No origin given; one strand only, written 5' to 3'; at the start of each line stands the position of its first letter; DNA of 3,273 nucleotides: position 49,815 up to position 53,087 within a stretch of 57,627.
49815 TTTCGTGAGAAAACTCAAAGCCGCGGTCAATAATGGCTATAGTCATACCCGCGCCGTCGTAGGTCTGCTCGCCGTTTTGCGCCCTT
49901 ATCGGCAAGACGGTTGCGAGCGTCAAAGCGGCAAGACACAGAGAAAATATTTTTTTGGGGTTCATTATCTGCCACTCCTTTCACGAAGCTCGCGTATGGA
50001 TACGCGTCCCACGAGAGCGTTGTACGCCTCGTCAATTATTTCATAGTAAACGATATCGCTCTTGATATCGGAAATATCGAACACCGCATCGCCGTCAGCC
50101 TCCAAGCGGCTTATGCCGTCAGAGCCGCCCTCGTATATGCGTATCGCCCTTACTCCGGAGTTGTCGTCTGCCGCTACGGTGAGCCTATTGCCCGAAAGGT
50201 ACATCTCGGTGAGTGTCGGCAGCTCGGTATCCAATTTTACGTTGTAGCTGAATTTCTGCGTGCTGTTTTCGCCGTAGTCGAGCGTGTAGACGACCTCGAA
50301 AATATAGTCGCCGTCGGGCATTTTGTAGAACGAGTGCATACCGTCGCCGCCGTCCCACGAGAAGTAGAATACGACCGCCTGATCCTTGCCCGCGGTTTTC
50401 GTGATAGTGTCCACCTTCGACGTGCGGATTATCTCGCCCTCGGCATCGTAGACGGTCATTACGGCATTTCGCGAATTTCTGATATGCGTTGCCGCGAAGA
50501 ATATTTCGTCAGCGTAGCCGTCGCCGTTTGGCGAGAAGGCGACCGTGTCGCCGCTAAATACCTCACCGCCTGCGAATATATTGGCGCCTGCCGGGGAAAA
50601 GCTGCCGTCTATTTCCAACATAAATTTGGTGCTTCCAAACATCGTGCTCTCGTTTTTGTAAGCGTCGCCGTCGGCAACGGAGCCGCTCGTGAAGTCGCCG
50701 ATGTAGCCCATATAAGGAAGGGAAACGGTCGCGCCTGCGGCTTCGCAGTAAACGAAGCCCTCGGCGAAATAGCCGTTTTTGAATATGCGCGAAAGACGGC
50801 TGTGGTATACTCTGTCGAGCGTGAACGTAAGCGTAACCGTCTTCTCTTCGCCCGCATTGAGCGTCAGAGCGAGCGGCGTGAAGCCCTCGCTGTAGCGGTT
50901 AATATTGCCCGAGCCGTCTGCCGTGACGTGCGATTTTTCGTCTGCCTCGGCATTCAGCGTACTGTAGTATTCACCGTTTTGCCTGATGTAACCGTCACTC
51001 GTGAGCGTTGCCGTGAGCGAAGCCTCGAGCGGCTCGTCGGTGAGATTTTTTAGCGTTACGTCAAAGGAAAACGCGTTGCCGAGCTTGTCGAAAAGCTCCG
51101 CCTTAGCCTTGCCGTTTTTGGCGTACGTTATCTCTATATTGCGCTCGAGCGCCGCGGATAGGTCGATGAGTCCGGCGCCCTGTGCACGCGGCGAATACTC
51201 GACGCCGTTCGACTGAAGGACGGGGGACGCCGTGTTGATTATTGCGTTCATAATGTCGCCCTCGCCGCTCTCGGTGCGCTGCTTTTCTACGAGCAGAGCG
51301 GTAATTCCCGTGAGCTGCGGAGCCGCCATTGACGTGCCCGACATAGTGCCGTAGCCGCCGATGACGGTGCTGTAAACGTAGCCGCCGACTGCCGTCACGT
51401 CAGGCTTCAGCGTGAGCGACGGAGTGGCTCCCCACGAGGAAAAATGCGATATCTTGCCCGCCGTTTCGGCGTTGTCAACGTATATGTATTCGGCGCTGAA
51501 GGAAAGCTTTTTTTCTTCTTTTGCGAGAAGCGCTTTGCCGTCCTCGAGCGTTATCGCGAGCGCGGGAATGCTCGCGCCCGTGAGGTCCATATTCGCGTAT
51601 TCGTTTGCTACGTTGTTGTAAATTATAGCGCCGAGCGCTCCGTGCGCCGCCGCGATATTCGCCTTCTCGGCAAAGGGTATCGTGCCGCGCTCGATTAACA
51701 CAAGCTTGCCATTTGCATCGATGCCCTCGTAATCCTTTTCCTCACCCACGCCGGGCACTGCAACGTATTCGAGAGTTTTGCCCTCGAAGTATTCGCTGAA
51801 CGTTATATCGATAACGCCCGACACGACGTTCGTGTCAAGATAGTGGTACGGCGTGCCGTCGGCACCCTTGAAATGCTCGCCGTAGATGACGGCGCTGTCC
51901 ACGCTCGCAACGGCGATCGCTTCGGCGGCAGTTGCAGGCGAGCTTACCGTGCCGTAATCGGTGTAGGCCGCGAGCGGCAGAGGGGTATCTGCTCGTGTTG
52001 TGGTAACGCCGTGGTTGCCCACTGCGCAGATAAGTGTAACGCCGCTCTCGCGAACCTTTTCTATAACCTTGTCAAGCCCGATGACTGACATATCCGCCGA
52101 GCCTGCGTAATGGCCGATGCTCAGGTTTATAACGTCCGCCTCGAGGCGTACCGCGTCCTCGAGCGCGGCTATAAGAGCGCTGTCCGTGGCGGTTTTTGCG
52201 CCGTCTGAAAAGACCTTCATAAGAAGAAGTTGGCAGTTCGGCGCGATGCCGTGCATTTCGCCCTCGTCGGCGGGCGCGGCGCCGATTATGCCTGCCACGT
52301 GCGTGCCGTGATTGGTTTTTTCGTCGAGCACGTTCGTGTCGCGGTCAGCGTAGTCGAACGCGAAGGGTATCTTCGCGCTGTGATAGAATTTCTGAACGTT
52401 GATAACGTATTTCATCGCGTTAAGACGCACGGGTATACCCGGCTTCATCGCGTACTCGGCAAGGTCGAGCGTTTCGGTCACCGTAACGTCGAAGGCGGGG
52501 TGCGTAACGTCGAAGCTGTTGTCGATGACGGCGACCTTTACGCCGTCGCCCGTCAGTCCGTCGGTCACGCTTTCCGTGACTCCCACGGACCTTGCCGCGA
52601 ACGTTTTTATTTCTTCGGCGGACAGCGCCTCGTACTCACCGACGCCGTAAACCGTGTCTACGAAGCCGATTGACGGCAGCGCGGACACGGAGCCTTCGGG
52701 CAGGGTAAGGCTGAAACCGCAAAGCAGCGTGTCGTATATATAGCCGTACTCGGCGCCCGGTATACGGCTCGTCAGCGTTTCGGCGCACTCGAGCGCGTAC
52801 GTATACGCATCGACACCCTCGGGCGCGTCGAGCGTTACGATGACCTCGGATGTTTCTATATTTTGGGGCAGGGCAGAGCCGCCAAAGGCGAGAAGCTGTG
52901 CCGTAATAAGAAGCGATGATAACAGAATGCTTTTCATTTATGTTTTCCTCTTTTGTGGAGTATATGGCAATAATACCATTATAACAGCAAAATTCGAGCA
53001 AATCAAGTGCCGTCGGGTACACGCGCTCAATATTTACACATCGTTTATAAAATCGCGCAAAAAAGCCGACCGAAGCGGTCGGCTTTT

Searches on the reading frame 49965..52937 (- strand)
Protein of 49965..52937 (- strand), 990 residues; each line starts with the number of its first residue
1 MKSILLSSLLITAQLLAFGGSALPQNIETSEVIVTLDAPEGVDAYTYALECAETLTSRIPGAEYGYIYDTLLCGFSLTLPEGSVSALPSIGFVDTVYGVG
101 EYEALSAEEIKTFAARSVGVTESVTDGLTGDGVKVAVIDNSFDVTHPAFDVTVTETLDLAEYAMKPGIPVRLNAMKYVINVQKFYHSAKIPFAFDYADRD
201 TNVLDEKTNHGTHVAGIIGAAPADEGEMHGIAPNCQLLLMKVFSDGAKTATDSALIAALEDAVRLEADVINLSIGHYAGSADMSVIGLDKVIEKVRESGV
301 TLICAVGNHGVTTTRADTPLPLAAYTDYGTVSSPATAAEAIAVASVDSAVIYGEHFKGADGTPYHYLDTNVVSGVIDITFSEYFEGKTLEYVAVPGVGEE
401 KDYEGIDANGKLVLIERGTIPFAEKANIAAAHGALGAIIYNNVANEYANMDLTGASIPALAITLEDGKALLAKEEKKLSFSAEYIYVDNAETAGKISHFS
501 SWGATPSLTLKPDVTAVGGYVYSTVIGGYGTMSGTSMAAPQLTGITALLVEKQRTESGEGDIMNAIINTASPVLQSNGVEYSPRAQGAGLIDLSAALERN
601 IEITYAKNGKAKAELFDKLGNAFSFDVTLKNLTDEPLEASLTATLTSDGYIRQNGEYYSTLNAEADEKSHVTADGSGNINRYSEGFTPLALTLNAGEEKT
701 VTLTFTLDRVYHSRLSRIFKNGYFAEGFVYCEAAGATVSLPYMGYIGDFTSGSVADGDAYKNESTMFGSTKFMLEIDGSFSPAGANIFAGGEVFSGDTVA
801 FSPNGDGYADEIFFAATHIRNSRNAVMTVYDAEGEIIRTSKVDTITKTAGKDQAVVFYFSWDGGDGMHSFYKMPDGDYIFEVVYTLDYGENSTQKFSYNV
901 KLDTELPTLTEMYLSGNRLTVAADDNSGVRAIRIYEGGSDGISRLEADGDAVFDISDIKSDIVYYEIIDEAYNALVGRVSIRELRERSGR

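Call 68: search_protein_families(library=pfam, proteins=[window:49965-52937:-], max_evalue=0.00001)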
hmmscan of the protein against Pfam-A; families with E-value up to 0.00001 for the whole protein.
window:49965-52937:- (990 aa): 3 families
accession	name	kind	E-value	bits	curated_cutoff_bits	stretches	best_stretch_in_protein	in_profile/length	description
PF00082.27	Peptidase_S8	-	2.1e-44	152.4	21.8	1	130-589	1-288/288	Subtilase family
PF02225.27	PA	-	2.2e-15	57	23.9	1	399-470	14-95/95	PA domain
PF06280.18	fn3_5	-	5.3e-12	46.9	27.6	1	618-743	5-112/112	Fn3-like domain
